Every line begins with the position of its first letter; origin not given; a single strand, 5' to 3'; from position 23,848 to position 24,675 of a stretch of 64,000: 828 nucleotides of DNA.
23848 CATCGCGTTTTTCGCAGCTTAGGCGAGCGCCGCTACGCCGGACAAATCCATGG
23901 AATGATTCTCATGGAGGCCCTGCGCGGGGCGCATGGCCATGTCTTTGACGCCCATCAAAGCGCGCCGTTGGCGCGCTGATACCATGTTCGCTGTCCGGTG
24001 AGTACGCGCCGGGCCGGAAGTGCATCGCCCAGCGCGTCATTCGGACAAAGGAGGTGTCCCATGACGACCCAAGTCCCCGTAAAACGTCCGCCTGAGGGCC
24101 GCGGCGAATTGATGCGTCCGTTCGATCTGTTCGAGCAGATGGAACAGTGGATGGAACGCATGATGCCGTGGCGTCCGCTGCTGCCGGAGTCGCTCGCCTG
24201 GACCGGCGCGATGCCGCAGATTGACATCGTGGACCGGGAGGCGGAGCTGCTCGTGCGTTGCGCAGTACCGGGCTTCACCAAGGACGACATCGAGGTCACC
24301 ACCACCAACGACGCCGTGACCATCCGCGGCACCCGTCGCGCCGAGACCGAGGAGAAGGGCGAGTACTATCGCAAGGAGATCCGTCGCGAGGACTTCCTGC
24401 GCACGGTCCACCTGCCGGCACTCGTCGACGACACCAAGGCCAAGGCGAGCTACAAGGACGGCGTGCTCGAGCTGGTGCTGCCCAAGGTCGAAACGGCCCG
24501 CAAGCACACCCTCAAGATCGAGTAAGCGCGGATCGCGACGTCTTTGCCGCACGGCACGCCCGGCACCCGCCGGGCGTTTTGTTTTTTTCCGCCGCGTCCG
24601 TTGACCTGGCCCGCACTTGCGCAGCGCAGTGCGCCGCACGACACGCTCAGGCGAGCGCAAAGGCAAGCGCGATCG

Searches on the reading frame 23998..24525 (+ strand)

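Call 54: search_protein_families(library=ncbifam, proteins=[window:23998-24525:+], max_evalue=0.000001)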
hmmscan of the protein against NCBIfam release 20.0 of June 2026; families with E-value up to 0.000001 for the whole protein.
window:23998-24525:+ (175 aa): 3 families
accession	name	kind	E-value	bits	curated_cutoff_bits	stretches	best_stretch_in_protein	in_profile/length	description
NF041799.1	Hsp14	equivalog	3.7e-21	75.3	100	1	71-174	17-117/118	archaeal heat shock protein Hsp14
NF041800.1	Hsp20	equivalog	1.8e-17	63.4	140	1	73-174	74-161/162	archaeal heat shock protein Hsp20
NF042420.1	Hsp18_Clos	equivalog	1.8e-15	57.3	195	1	73-175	43-145/147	heat shock protein Hsp18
